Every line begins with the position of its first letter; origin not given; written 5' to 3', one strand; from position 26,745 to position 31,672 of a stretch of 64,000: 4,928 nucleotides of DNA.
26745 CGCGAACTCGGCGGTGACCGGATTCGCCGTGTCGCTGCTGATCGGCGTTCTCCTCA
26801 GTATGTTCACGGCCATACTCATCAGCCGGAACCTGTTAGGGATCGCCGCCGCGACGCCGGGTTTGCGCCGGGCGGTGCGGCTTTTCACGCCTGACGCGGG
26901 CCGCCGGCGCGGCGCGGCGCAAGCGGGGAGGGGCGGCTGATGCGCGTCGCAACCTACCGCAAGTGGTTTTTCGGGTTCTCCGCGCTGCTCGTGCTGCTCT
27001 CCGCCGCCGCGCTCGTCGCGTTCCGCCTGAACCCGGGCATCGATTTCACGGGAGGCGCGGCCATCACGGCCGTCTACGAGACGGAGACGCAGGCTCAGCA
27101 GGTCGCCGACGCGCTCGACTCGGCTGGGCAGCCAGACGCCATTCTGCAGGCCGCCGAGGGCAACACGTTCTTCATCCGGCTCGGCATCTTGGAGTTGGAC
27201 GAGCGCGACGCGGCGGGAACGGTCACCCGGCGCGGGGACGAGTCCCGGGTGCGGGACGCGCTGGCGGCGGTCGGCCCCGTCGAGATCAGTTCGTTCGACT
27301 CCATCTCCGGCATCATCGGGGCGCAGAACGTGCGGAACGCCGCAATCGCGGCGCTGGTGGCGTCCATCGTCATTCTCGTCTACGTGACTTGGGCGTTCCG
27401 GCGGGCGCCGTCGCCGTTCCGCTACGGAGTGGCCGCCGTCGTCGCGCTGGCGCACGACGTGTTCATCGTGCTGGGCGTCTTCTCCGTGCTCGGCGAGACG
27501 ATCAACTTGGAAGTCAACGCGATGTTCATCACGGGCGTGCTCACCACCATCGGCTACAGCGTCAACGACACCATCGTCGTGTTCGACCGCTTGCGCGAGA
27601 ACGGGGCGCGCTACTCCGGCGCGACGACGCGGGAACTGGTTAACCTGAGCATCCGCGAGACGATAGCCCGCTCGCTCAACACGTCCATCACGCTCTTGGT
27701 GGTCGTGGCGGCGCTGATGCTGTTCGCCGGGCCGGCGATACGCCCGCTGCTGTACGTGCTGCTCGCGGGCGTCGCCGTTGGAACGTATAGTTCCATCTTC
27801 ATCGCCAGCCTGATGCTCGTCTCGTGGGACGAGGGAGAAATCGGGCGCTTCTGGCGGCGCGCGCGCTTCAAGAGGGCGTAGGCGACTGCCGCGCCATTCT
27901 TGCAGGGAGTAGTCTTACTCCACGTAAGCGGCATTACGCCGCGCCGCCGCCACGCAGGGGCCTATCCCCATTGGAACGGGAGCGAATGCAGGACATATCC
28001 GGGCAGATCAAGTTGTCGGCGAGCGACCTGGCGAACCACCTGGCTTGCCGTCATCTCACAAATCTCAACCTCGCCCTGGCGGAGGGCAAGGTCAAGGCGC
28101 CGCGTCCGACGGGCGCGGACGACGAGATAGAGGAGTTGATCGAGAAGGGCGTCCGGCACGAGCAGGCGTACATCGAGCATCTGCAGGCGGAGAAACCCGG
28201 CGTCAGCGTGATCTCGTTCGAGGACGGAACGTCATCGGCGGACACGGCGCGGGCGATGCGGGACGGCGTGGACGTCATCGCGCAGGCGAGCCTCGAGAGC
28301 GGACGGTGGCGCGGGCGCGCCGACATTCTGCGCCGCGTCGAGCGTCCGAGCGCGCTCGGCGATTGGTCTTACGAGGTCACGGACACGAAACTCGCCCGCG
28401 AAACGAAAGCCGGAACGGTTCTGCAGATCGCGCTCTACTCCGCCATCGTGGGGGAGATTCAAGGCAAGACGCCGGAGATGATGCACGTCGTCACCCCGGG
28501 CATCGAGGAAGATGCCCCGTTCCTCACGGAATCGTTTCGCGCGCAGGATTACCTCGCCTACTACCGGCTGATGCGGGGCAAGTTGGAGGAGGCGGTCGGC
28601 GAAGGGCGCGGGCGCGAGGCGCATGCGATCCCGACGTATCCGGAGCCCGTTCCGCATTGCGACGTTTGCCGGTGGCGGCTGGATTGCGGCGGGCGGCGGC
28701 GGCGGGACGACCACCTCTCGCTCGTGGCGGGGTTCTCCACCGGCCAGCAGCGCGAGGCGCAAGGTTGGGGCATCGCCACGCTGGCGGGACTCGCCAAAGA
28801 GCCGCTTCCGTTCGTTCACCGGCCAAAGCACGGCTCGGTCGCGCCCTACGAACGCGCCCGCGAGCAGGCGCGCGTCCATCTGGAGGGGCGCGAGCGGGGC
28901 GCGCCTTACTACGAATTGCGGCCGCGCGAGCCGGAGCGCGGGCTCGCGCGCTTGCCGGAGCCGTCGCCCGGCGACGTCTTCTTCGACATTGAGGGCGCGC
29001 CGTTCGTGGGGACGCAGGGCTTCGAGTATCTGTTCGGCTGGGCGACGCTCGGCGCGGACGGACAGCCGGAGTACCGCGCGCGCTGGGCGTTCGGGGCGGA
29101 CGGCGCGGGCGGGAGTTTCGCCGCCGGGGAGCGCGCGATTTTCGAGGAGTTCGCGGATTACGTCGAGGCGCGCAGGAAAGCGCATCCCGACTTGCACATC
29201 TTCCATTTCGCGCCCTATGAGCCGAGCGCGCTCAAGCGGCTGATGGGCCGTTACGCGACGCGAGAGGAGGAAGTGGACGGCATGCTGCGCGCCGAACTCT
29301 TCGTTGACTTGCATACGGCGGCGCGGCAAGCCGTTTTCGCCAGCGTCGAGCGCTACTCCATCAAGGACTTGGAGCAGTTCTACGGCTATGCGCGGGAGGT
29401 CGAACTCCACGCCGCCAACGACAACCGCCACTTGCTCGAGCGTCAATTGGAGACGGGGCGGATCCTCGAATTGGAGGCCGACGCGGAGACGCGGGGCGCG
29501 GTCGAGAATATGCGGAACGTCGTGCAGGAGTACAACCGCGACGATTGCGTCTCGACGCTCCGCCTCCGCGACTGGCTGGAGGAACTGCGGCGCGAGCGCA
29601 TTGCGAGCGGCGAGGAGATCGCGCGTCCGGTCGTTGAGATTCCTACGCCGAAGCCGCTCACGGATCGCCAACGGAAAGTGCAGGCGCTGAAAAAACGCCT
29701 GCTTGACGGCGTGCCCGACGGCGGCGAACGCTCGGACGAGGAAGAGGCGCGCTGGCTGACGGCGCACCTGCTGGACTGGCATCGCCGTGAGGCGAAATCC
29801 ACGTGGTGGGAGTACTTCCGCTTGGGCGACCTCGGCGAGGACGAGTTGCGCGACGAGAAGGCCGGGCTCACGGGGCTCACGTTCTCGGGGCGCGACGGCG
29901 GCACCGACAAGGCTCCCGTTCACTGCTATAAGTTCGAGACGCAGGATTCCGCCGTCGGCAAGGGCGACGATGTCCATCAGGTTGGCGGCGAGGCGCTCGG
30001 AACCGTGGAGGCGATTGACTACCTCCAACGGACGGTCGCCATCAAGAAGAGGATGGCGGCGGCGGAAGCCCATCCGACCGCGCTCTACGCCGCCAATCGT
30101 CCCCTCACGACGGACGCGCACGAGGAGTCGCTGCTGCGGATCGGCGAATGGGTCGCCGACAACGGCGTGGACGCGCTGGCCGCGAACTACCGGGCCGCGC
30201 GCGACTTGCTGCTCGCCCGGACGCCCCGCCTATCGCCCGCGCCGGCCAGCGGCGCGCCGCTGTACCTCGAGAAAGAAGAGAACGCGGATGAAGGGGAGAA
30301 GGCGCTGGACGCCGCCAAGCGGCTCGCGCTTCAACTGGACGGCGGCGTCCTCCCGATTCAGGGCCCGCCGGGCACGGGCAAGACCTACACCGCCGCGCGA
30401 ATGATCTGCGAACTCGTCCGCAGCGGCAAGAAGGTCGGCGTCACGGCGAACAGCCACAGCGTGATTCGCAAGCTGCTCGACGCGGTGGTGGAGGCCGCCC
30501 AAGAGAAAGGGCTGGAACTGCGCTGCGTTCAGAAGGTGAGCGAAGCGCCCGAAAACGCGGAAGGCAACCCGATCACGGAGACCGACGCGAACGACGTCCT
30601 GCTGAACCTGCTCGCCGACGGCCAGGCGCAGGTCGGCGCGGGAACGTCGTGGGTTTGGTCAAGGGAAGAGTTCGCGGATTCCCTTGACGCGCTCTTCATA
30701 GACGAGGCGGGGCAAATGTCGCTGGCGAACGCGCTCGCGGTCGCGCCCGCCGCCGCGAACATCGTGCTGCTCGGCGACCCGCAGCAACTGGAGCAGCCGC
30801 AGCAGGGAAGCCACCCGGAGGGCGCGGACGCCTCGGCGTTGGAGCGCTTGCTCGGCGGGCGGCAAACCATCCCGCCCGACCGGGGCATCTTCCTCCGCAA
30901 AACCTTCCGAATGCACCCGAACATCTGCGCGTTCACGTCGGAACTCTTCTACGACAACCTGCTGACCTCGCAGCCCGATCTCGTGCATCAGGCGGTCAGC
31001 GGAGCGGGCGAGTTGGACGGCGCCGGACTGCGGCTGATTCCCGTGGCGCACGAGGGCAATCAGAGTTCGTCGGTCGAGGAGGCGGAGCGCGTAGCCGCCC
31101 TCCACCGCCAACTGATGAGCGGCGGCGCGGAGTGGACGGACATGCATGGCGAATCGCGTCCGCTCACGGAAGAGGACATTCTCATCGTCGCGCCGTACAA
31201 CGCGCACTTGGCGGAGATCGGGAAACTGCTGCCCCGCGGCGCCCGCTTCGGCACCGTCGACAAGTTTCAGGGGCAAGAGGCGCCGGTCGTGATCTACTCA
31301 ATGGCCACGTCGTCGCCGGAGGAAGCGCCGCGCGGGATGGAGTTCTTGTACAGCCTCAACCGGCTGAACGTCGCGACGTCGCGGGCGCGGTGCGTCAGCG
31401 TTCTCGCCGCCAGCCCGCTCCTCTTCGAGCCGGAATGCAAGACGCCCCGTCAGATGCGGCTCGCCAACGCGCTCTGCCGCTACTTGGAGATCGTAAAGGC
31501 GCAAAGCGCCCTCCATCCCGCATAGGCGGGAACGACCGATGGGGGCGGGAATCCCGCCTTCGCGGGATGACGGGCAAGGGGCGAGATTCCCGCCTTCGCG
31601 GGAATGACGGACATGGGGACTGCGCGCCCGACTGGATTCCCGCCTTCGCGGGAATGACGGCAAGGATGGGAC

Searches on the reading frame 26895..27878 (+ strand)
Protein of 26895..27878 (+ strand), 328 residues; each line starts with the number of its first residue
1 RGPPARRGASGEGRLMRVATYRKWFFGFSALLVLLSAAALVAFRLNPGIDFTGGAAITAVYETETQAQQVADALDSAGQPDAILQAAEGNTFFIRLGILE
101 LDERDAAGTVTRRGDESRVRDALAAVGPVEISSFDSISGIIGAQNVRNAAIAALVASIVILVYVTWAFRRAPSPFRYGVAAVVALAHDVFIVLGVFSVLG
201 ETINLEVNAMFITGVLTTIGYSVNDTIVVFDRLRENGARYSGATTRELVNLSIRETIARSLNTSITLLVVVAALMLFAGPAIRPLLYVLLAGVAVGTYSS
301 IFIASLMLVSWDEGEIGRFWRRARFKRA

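Call 27: search_protein_families(library=pfam, proteins=[window:26895-27878:+], max_evalue=0.00001)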
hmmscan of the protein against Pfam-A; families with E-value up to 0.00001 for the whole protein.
window:26895-27878:+ (328 aa): 1 family
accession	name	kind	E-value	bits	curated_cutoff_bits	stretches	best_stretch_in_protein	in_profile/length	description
PF02355.23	SecD_SecF_C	-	1.5e-50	171.6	20.5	1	121-312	4-187/189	Protein export membrane protein SecD/SecF, C-terminal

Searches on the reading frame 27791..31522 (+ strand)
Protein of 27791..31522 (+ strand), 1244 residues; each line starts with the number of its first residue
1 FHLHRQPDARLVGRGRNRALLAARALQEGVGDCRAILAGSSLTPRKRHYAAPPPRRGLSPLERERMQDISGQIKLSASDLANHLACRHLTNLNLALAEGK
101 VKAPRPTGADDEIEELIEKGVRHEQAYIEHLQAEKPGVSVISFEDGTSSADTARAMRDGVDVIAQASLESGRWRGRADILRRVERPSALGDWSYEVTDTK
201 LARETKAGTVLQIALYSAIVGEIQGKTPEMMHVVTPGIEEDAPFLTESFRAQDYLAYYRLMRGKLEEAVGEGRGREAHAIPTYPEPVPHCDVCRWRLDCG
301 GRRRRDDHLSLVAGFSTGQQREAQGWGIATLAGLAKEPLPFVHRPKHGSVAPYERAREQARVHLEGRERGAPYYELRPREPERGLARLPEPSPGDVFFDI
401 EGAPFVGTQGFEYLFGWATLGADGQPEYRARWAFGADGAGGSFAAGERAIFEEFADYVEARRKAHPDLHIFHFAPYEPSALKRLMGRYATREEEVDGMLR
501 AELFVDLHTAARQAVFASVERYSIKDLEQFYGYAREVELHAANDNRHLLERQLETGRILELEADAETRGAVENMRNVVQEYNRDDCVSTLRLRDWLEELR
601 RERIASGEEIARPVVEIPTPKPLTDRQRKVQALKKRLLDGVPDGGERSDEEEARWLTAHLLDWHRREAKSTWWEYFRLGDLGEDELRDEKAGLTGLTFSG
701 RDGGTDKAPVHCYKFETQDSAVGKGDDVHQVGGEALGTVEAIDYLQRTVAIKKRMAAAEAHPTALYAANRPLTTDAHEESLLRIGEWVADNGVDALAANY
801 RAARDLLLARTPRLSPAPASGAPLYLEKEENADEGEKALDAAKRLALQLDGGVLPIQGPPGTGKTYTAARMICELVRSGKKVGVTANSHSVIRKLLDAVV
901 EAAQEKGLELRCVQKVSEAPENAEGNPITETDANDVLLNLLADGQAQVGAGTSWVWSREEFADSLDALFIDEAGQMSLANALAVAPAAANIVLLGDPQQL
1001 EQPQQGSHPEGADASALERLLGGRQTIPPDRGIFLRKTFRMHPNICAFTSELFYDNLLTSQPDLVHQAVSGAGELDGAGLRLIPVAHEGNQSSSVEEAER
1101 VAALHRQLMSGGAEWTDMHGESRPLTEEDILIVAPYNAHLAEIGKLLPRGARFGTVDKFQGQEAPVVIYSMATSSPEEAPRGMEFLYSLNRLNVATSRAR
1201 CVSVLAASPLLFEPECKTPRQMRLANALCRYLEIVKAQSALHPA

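Call 27: search_protein_families(library=pfam, proteins=[window:27791-31522:+], max_evalue=0.00001)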
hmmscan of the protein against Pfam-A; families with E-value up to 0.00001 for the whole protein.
window:27791-31522:+ (1244 aa): 4 families
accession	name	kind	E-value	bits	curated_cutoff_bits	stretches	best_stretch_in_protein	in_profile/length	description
PF13087.12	AAA_12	-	4.2e-23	82.4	27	1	1014-1203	3-188/195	AAA domain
PF13482.12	RNase_H_2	-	1.5e-13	51.4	22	1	396-596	1-164/165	RNase_H superfamily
PF13086.12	AAA_11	-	6.3e-11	43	27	0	848-914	15-88/257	AAA domain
PF13604.12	AAA_30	-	4.1e-10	40.1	27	1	849-1007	16-135/191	AAA domain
